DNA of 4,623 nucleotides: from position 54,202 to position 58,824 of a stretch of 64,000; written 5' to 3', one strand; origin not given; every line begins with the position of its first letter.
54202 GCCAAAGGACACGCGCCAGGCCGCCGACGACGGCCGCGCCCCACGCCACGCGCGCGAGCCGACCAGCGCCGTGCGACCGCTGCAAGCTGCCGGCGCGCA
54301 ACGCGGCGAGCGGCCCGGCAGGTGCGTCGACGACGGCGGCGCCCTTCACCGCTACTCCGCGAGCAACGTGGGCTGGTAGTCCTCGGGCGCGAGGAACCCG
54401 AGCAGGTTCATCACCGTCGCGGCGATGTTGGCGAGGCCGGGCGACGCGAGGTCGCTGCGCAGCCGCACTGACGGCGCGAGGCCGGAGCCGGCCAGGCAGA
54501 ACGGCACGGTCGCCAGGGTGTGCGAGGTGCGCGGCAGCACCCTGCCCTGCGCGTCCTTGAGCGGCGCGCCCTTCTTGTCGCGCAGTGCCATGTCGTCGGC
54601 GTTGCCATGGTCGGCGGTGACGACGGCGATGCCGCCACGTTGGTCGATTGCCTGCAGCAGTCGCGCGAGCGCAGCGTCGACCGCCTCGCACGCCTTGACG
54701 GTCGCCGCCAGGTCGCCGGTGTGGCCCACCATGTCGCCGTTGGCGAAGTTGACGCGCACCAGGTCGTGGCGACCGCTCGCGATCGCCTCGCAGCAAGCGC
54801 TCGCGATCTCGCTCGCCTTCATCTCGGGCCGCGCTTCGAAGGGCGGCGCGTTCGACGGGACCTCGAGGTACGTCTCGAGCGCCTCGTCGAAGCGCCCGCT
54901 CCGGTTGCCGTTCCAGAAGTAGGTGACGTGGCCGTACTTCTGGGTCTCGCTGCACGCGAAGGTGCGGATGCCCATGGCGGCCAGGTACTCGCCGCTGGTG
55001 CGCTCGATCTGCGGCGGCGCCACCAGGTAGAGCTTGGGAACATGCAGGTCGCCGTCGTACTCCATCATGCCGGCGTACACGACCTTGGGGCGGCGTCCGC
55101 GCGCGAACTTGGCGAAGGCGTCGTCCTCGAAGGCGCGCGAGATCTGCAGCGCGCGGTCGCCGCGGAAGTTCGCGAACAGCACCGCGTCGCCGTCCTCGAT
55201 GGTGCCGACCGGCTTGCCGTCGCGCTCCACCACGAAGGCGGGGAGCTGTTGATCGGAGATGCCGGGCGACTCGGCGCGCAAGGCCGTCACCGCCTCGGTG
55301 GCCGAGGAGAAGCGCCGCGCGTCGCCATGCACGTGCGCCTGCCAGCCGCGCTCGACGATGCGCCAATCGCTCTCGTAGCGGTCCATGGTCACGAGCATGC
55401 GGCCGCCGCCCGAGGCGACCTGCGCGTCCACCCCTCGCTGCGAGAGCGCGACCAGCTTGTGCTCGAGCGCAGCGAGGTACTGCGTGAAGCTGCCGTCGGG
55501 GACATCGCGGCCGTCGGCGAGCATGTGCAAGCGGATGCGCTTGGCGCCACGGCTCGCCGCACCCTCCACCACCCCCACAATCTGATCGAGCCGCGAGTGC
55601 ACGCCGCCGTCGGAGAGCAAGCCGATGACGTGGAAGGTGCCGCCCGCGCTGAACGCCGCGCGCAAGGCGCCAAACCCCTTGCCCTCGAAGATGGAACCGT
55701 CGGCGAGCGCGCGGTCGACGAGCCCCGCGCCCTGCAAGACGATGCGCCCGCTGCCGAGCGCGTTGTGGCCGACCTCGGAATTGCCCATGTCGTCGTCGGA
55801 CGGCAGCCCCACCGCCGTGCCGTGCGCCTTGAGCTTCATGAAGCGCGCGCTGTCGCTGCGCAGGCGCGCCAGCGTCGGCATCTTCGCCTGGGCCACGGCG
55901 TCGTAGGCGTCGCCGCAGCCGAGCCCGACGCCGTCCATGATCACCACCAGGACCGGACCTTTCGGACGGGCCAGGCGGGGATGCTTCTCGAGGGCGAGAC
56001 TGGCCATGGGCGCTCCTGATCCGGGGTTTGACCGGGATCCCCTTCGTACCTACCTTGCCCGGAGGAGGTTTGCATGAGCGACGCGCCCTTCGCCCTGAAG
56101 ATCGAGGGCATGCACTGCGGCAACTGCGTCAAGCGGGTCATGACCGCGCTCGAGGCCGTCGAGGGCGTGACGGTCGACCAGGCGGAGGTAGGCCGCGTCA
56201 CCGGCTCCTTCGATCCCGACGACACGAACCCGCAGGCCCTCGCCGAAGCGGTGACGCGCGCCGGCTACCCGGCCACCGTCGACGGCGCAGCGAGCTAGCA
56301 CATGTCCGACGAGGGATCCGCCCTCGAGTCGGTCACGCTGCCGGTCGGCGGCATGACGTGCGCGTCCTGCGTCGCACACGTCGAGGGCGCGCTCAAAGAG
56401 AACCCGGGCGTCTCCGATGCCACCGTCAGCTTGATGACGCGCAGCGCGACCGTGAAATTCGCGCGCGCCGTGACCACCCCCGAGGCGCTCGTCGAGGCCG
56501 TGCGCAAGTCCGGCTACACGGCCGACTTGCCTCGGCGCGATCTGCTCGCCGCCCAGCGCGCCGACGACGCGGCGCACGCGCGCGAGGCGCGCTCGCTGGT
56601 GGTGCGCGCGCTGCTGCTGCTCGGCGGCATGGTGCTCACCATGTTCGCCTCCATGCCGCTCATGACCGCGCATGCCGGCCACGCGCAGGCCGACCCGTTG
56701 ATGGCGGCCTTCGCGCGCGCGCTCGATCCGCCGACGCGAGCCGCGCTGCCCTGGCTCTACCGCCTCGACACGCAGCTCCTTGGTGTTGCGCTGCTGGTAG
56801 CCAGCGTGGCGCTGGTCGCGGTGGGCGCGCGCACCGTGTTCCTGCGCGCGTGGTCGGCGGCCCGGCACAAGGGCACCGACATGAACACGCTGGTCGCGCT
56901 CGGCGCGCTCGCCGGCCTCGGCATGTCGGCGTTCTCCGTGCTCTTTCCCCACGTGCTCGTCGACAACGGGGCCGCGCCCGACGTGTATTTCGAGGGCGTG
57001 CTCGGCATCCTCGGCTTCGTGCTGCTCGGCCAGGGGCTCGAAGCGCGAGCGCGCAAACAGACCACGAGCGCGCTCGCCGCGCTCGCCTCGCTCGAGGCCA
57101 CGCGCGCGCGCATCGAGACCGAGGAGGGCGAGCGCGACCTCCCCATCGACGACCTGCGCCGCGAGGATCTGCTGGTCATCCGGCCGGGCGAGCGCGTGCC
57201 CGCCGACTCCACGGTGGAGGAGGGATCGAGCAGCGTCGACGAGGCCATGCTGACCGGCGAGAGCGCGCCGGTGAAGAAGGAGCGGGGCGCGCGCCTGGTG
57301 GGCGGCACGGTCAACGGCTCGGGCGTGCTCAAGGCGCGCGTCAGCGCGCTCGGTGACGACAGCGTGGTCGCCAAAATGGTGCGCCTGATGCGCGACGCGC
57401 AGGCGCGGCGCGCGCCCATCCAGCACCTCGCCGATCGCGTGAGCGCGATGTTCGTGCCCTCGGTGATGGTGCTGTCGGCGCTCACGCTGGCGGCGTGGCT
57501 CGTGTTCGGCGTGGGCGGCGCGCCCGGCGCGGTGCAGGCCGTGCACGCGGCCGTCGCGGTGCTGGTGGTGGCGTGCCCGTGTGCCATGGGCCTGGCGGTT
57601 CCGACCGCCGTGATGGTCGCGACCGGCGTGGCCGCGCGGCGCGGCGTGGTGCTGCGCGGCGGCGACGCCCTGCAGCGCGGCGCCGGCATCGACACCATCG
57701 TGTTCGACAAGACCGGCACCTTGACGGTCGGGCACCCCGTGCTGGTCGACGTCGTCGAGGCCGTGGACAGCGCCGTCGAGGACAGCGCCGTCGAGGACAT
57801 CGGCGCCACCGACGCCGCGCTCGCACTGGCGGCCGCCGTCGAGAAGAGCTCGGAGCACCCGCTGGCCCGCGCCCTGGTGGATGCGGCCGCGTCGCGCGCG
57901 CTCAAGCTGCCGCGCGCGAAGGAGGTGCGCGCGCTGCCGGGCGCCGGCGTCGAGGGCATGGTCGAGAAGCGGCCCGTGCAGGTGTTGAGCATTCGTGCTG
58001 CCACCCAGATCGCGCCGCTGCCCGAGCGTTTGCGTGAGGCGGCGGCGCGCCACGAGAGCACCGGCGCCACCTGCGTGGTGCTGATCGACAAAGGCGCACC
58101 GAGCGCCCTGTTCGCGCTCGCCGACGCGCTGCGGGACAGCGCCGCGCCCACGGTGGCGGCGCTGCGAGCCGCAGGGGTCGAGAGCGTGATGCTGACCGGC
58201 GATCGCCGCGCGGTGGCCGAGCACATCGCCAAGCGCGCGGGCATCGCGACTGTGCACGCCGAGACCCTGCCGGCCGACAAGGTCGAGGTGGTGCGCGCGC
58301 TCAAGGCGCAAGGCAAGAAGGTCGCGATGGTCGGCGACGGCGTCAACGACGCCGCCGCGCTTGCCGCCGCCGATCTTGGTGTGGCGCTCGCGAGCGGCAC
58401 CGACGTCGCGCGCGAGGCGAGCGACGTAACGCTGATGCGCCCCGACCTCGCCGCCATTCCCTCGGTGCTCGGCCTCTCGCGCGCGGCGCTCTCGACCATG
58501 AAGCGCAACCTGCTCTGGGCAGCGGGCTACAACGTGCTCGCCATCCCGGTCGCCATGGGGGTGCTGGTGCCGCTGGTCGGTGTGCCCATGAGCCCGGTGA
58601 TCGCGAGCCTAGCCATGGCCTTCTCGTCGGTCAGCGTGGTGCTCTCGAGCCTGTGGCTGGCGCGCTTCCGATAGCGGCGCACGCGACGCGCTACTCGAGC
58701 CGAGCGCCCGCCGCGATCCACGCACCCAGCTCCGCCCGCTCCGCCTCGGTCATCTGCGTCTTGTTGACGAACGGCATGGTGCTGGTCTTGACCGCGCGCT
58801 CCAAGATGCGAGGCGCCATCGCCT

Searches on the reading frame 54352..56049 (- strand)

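Call 67: search_protein_families(library=pfam, proteins=[window:54352-56049:-], max_evalue=0.0001)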
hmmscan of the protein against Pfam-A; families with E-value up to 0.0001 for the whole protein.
window:54352-56049:- (565 aa): 3 families
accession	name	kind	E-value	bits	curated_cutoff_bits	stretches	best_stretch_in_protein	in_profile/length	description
PF01676.23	Metalloenzyme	-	6.4e-71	239.2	24.3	1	32-552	2-250/252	Metalloenzyme superfamily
PF06415.18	iPGM_N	-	3.2e-56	190.7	27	1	111-332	1-216/217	BPG-independent PGAM N-terminus (iPGM_N)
PF01663.27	Phosphodiest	-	2.5e-06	27.8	23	1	412-484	157-222/342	Type I phosphodiesterase / nucleotide pyrophosphatase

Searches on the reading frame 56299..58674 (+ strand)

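Call 67: search_protein_families(library=pfam, proteins=[window:56299-58674:+], max_evalue=0.0001)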
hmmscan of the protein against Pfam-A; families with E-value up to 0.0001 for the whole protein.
window:56299-58674:+ (791 aa): 3 families
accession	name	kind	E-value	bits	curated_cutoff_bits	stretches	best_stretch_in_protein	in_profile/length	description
PF00122.25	E1-E2_ATPase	-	3.9e-51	173.6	28.1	1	265-448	2-181/181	E1-E2 ATPase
PF00702.32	Hydrolase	-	6.6e-33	115.2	26.4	1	464-692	1-191/191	haloacid dehalogenase-like hydrolase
PF00403.32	HMA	-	9.5e-18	64.8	24.8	1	13-74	1-62/62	Heavy-metal-associated domain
